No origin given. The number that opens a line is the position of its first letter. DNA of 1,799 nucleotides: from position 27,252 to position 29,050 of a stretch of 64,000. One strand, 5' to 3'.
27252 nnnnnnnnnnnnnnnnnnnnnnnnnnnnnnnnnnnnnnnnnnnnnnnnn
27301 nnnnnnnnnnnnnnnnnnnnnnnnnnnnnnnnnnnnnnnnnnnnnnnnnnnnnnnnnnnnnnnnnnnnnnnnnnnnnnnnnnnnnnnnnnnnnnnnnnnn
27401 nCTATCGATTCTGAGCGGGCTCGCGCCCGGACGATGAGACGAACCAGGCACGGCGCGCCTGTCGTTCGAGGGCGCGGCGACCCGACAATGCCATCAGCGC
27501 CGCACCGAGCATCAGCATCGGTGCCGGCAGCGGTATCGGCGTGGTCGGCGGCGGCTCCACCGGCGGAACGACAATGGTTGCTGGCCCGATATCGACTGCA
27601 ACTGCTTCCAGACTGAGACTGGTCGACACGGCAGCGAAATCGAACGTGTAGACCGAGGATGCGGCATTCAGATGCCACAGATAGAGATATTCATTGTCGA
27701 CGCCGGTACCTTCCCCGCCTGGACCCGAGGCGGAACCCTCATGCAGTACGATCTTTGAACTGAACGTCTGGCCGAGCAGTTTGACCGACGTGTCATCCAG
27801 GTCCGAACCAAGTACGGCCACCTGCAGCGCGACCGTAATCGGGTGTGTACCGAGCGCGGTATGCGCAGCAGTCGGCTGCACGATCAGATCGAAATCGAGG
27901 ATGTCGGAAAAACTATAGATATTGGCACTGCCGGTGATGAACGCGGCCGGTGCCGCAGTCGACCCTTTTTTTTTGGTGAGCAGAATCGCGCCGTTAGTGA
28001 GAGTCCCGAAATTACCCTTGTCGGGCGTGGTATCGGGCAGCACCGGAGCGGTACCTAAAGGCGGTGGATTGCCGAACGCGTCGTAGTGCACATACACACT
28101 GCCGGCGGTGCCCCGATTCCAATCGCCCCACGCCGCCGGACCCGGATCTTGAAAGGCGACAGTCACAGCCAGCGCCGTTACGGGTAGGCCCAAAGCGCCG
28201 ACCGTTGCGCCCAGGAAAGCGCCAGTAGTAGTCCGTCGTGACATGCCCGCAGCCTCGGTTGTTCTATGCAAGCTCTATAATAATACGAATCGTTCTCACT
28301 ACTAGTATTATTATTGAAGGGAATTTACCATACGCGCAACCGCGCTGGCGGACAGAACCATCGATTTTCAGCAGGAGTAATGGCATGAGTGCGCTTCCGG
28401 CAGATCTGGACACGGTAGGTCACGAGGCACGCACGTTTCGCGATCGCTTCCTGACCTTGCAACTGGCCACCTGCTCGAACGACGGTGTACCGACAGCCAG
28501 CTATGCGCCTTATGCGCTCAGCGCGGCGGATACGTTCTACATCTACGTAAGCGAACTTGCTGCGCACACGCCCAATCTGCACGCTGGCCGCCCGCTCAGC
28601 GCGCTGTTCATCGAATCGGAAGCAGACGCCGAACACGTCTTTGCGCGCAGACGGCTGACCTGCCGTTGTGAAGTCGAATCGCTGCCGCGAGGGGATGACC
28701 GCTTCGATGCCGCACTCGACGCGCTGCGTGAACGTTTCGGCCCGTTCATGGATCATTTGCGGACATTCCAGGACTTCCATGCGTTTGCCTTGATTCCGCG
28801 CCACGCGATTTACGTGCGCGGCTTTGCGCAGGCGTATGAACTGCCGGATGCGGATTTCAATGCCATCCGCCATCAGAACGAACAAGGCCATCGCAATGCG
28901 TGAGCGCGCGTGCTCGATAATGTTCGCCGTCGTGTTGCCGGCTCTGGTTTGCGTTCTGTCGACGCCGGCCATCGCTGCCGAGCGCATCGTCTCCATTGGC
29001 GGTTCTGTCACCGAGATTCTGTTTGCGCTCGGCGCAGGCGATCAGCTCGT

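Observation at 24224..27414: Fur-box-controlled, surface-anchor-tagged small exported protein directly upstream of a heme-type TonB receptor: a hemophore-like pair of an unrecognised family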

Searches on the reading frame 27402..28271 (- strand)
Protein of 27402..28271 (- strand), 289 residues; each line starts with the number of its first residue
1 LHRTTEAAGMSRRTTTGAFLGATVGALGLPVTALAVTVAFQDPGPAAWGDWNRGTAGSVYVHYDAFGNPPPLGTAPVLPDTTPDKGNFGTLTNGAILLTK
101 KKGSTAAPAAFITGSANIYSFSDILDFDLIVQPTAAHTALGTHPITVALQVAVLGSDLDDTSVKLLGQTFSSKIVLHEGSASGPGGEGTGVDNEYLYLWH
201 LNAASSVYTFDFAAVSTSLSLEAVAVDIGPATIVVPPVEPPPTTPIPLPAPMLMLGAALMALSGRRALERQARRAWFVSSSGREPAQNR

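Call 3: search_protein_families(library=ncbifam, proteins=[window:27402-28271:-], max_evalue=0.1)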
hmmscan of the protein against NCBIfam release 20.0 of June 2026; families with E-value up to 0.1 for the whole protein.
window:27402-28271:- (289 aa): 0 families

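Call 4: search_protein_families(library=pfam, proteins=[window:27402-28271:-], max_evalue=0.1)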
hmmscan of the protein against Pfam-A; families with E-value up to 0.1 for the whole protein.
window:27402-28271:- (289 aa): 1 family
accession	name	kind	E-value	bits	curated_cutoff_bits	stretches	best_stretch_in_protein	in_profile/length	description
PF04306.18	DUF456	-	0.058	14.1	29.4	0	3-35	52-84/139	Protein of unknown function (DUF456)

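Call 18: find_homologous_proteins(query=window:27405-28244:-, max_evalue=0.001)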
Query window:27405-28244:- (280 aa): 15 proteins with E <= 0.001 among 8000 candidates.
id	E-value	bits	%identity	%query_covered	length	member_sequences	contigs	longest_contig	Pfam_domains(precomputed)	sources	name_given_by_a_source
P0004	9.3e-179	611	100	100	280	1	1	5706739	-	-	-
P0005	2.7e-100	353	74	71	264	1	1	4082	-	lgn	-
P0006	2.6e-81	291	63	72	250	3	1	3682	-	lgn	-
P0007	3.4e-78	281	65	71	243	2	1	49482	-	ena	-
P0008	1.0e-77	279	56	83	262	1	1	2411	-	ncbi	ncbi:MAG: hypothetical protein RLW62_12590 [Gammaproteobacteria bacterium]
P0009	1.6e-77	279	56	90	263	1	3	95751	-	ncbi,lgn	ncbi:MAG: hypothetical protein RLW61_05685 [Gammaproteobacteria bacterium]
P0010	7.2e-75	270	53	92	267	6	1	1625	-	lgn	-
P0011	2.5e-62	229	52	81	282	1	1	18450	-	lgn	-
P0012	6.4e-53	198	46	94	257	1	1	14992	-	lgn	-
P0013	2.2e-51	193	49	73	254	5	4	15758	-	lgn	-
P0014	7.8e-51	191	46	80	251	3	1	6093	-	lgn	-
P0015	2.5e-47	180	61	56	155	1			-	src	-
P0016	5.4e-46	175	46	70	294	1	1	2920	-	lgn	-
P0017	2.1e-42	163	44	74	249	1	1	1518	-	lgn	-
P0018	6.7e-41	159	42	78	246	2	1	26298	-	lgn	-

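Call 21: find_encoding_contigs(protein=P0009, flank=10000, max_places=2)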
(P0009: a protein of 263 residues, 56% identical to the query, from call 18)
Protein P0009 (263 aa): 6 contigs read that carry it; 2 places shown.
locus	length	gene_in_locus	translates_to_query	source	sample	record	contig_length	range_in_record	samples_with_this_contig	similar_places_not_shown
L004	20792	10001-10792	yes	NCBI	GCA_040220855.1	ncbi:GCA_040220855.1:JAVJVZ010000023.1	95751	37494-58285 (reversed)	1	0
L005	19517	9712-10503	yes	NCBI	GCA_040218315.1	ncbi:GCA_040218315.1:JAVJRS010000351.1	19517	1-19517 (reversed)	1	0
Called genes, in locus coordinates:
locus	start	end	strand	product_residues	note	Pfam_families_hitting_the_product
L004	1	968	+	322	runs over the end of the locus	PF00478:IMPDH (faint), PF03060:NMO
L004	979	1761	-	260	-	PF13501:SoxY, PF08770:SoxZ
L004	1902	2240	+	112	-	PF03992:ABM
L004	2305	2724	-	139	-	-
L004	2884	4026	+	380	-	PF20311:DUF6607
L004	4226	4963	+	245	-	-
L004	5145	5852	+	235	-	-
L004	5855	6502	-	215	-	PF10615:DUF2470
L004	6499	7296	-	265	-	PF00005:ABC_tran, PF02463:SMC_N (faint), PF13304:AAA_21 (faint)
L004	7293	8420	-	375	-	PF01032:FecCD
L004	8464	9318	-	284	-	PF01497:Peripla_BP_2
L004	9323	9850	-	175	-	PF01243:PNPOx_N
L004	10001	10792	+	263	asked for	-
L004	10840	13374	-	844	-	PF07715:Plug, PF00593:TonB_dep_Rec_b-barrel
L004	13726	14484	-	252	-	-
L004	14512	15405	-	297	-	PF03446:NAD_binding_2, PF03807:F420_oxidored (weak), PF21761:RedAm-like_C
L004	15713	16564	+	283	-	PF00296:Bac_luciferase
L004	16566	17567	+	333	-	PF01636:APH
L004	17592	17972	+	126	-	-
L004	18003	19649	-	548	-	PF00501:AMP-binding, PF13193:AMP-binding_C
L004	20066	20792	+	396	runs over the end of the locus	PF06965:Na_H_antiport_1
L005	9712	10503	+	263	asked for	-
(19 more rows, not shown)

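Call 22: find_encoding_contigs(protein=P0007, flank=10000, max_places=2)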
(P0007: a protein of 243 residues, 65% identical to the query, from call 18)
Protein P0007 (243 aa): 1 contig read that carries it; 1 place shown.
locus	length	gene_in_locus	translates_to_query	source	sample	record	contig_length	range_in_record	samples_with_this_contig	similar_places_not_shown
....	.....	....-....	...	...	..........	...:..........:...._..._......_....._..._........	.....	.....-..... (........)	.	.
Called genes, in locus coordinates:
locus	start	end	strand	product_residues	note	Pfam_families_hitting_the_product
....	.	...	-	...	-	?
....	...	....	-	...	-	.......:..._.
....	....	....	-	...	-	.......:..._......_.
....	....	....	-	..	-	-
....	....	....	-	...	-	-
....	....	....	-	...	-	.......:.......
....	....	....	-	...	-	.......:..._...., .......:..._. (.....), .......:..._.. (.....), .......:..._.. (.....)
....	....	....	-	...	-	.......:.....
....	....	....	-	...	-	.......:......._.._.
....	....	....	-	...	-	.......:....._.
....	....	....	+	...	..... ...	-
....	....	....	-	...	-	-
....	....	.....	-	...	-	-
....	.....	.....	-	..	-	-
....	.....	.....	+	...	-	-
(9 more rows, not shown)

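Call 23: find_encoding_contigs(protein=P0018, flank=10000, max_places=2)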
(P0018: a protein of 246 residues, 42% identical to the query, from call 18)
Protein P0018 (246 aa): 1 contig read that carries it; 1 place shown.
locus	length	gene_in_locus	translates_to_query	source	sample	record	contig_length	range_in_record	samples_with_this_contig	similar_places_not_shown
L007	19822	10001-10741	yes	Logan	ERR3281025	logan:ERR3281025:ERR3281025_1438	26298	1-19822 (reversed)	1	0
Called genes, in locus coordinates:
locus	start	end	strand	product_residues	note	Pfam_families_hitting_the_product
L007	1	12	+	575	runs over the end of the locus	PF13584:BatD, PF25607:DUF7939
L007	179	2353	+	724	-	PF00072:Response_reg, PF00989:PAS (weak), PF08448:PAS_4 (weak), PF08447:PAS_3, PF00990:GGDEF, PF00563:EAL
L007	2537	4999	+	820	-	PF07793:DUF1631, PF26671:DUF1631_2nd, PF26672:DUF1631_3rd, PF26670:DUF1631_C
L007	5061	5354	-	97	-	-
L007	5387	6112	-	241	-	PF01243:PNPOx_N, PF13883:CREG_beta-barrel, PF10615:DUF2470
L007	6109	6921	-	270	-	PF00005:ABC_tran, PF13304:AAA_21 (faint)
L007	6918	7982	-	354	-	PF01032:FecCD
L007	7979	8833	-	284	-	PF01497:Peripla_BP_2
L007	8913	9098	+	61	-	-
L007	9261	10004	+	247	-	-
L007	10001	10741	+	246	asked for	-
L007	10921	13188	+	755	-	PF07715:Plug, PF00593:TonB_dep_Rec_b-barrel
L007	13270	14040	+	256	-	PF01545:Cation_efflux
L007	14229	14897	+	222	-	-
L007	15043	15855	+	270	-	PF00005:ABC_tran, PF13304:AAA_21 (faint)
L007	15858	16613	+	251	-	PF02405:MlaE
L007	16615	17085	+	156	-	PF02470:MlaD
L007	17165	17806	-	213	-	PF05494:MlaC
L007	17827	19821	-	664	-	?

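Call 28: find_related_loci(query=A2, collection=genome_contigs, flank=10000)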
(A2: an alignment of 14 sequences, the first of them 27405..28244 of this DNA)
Query A2 (280 aa) in genome_contigs; peptide patterns used: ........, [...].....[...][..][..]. (x = any residue, [..] = any of these).
86 stretches matched a pattern; 6 encode a relative of the query (tblastn E <= 1e-3); 6 distinct loci.
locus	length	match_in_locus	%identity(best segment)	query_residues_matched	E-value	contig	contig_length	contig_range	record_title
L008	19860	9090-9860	55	10-258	8e-79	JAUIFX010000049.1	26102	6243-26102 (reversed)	MAG: Gammaproteobacteria bacterium isolate Co_bin.12 NODE_10816_length_26102_cov_1.097709, whole genome shotgun sequence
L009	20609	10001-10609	43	1-221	7e-43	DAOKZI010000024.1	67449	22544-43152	MAG TPA_asm: Gammaproteobacteria bacterium isolate AMR_MDS_0046 NODE_268_length_67449_cov_13.907455, whole genome shotgu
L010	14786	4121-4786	39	22-259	3e-42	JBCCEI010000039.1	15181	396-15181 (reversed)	MAG: Pseudomonadota bacterium isolate P01_B01_bin.103 k141_2382338_length_15181_cov_12.0000, whole genome shotgun sequen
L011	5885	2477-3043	44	18-221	7e-42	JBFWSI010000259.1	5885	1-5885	MAG: Gammaproteobacteria bacterium isolate CA_2019_TPBF_226 NODE_52125_length_5885_cov_3.121396_TPBF, whole genome shotg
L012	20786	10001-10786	55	1-253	3e-77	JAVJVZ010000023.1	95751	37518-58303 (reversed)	MAG: Gammaproteobacteria bacterium isolate C2-GNP5-20 k141_38826, whole genome shotgun sequence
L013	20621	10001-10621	41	9-219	2e-34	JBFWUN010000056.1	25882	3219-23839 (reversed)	MAG: Gammaproteobacteria bacterium isolate CA_2019_TPBF_71 NODE_9473_length_25882_cov_34.833741_TPBF, whole genome shotg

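Call 57: predict_structure(alignment_id=A4)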
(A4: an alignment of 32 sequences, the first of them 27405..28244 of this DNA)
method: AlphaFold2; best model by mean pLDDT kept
length: 280 residues; sequences in the alignment: 32
mean_pLDDT: 87.1   pTM: 0.73
mean pLDDT of the five models: 87.1, 86.6, 85.3, 84.7, 83.4
residues with pLDDT >= 90: 173; 70-90: 62; 50-70: 41; < 50: 4
segments of 3 or more residues with pLDDT < 50: none
pLDDT, mean of each block of 10 residues (from residue 1): 49 56 68 96 97 91 75 96 97 93 91 96 98 97 97 98 97 76 96 98 97 98 82 82 88 89 79 62
secondary structure, 60 per line:
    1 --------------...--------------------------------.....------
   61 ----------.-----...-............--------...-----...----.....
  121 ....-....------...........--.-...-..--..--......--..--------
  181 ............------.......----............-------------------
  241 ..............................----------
elements in order: E50-54 E77-79 E81-92 E101-103 E109-111 E116-124 H126-129 E136-146 E163-168 E181-192 E199-205 E210-221 H241-270

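Call 61: fold_search(model_id=the predicted structure, library=pdb)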
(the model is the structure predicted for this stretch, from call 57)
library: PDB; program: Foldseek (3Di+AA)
matches with E <= 10: 1391; with E <= 0.001: 0
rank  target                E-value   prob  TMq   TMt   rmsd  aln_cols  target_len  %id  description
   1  5la2_A                2.1e-03  0.96  0.26  0.17  13.5       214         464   16  The mechanism by which arabinoxylanases can recognise highly decorated xylans (released 2016-08-31)
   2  5la2_B                2.3e-03  0.98  0.27  0.18  11.0       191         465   16  The mechanism by which arabinoxylanases can recognise highly decorated xylans (released 2016-08-31)
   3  5la0                  2.5e-03  0.85  0.24  0.15  15.4       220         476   12  The mechanism by which arabinoxylanases can recognise highly decorated xylans (released 2016-08-31)
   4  2y8k                  3.6e-03  0.99  0.23  0.14   8.6       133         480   14  Structure of CtGH5-CBM6, an arabinoxylan-specific xylanase. (released 2011-02-16)
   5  2qbx_A                4.0e-03  0.63  0.20  0.28  10.8       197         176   13  EphB2/SNEW Antagonistic Peptide Complex (released 2007-11-06)
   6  2x11_A                5.0e-03  0.75  0.20  0.13  15.9       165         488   11  Crystal structure of the complete EphA2 ectodomain in complex with ephrin A5 receptor binding domain (released 2010-03-16)
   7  7czf_A                5.3e-03  0.75  0.19  0.27  13.4       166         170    8  Crystal structure of Kaposi Sarcoma associated herpesvirus (KSHV ) gHgL in complex with the ligand binding domian (LBD (released 2020-10-21)
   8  5g56                  5.9e-03  0.99  0.28  0.13  10.4       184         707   15  THE TETRA-MODULAR CELLULOSOMAL ARABINOXYLANASE CtXyl5A STRUCTURE AS REVEALED BY X-RAY CRYSTALLOGRAPHY (released 2016-06-29)
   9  3hr6                  5.9e-03  0.60  0.19  0.14  18.8       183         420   10  Structure of the Corynebacterium diphtheriae major pilin SpaA points to a modular pilus assembly stabilizing isopeptide  (released 2009-09-15)
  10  5w6h_A                6.3e-03  0.82  0.21  0.10  14.1       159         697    6  Crystal structure of Bacteriophage CBA120 tailspike protein 4 enzymatically active domain (TSP4dN, orf213) (released 2018-10-24)
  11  3czu_A                6.3e-03  0.72  0.20  0.28  15.7       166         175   13  Crystal structure of the human ephrin A2- ephrin A1 complex (released 2008-08-12)
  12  7ofv_A                6.6e-03  0.84  0.24  0.31  10.3       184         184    9  NMR-guided design of potent and selective EphA4 agonistic ligands (released 2021-08-11)
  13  3ckh_B                6.6e-03  0.63  0.18  0.27  16.2       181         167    8  Crystal structure of Eph A4 receptor (released 2008-09-23)
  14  3nru_G                7.0e-03  0.66  0.18  0.28  15.6       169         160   12  Ligand binding domain of EPHA7 (released 2010-12-08)
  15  3nru_K                7.0e-03  0.63  0.19  0.29  15.8       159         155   10  Ligand binding domain of EPHA7 (released 2010-12-08)
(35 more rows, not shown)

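Call 62: search_protein_families(library=pfam, proteins=[L007:8913-9095:+, L004:13726-14481:-, L004:5145-5849:+, L007:9261-10001:+], max_evalue=0.1)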
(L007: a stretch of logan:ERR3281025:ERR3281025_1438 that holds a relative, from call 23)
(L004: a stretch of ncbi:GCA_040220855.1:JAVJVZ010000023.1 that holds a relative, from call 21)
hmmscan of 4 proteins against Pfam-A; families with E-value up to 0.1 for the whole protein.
L007:8913-9095:+ (61 aa): 0 families

L004:13726-14481:- (251 aa): 2 families
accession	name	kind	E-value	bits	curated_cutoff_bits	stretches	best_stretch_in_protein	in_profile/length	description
PF13469.12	Sulfotransfer_3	-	0.0013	19.4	27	1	6-92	2-74/216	Sulfotransferase family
PF11994.14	DUF3489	-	0.074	13.6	29.5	0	172-202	14-44/68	Protein of unknown function (DUF3489)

L004:5145-5849:+ (235 aa): 0 families

L007:9261-10001:+ (247 aa): 1 family
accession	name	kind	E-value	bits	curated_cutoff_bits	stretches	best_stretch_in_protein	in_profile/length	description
PF19474.4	DUF6011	-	0.095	12.7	26.6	0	6-18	22-34/37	Family of unknown function (DUF6011)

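Call 68: find_encoding_contigs(protein=P0011, flank=10000, max_places=1)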
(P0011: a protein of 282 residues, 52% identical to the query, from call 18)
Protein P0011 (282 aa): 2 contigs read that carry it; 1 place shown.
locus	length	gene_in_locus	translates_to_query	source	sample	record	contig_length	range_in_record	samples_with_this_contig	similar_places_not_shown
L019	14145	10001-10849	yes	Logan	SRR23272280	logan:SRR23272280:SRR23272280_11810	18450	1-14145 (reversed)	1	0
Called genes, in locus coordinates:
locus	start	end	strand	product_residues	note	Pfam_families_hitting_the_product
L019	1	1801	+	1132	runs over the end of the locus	PF00580:UvrD-helicase, PF13245:AAA_19, PF01443:Viral_helicase1 (faint), PF13361:UvrD_C, PF12705:PDDEXK_1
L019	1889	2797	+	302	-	PF14452:Multi_ubiq, PF14462:Prok-E2_E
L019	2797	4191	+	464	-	PF14464:Prok-JAB, PF00899:ThiF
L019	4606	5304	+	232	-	PF13610:DDE_Tnp_IS240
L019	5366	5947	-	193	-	-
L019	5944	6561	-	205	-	PF10615:DUF2470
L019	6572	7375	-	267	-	PF00005:ABC_tran, PF02463:SMC_N (faint), PF13304:AAA_21 (faint)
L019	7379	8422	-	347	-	PF01032:FecCD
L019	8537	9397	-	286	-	PF01497:Peripla_BP_2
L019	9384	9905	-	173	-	PF01243:PNPOx_N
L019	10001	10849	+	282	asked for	-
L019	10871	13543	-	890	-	PF07715:Plug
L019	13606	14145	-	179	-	?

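Call 74: search_dna_similar(query=window:27405-28244:-, collection=plasmids, mode=protein, max_evalue=0.001, max_rows=20)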
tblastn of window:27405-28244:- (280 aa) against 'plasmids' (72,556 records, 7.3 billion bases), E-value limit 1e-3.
No match.

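Call 76: search_solved_structures(query=A4, max_evalue=1)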
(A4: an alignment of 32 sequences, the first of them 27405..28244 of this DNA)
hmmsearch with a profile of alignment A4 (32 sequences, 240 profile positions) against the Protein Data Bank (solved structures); distinct sequences matched with E-value up to 1: 2.
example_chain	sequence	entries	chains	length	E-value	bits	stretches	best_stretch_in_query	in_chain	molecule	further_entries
9ufe_EA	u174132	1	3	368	0.69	12.3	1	17-99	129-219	OCM5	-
7mp4_A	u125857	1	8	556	0.86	12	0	36-111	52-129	Carboxylesterase-24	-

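Call 91: search_protein_families(library=ncbifam, proteins=[L004:5855-6499:-, L007:5387-6109:-, L007:8913-9095:+], max_evalue=0.00001)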
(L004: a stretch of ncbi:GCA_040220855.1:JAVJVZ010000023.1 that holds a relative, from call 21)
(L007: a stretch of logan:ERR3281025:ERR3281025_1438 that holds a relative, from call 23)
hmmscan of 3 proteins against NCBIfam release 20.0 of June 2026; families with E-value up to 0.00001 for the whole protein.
L004:5855-6499:- (214 aa): 1 family
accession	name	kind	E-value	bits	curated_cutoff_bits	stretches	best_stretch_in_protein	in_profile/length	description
TIGR04109.1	heme_ox_HugZ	equivalog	9.6e-06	25.3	240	0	132-211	1-81/243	HugZ family heme oxygenase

L007:5387-6109:- (240 aa): 3 families
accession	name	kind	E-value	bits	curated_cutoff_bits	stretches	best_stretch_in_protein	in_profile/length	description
TIGR04110.1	heme_HutZ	equivalog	2.5e-11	43.6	225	1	26-152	29-159/168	heme utilization protein HutZ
TIGR04109.1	heme_ox_HugZ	equivalog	2.6e-10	40.2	240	0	21-142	99-224/243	HugZ family heme oxygenase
TIGR03618.1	Rv1155_F420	subfamily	2.3e-07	31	79.05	1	11-93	2-84/127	TIGR03618 family F420-dependent PPOX class oxidoreductase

L007:8913-9095:+ (61 aa): 0 families

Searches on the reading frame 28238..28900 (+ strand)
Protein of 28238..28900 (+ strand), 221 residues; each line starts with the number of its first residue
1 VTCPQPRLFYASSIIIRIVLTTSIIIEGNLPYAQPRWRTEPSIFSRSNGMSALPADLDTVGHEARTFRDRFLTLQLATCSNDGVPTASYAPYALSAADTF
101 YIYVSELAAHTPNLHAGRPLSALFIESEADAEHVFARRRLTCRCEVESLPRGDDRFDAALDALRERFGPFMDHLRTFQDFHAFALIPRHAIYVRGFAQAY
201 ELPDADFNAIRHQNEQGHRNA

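Call 3: search_protein_families(library=ncbifam, proteins=[window:28238-28900:+], max_evalue=0.1)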
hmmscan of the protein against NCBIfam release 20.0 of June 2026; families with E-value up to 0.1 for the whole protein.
window:28238-28900:+ (221 aa): 3 families
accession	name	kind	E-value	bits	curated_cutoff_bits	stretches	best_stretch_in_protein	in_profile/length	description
TIGR04110.1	heme_HutZ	equivalog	1.7e-41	141.8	225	1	60-218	11-167/168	heme utilization protein HutZ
TIGR04109.1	heme_ox_HugZ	equivalog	6.5e-27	94.6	240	1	56-212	80-237/243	HugZ family heme oxygenase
TIGR03618.1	Rv1155_F420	subfamily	0.052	13.8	79.05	1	66-167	3-98/127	TIGR03618 family F420-dependent PPOX class oxidoreductase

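Call 4: search_protein_families(library=pfam, proteins=[window:28238-28900:+], max_evalue=0.1)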
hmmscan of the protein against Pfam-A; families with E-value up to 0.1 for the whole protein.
window:28238-28900:+ (221 aa): 1 family
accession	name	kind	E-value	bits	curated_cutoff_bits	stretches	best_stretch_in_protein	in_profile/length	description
PF01243.27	PNPOx_N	-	1.3e-09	38.9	28.1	1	62-192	3-118/120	Pyridoxamine 5'-phosphate oxidase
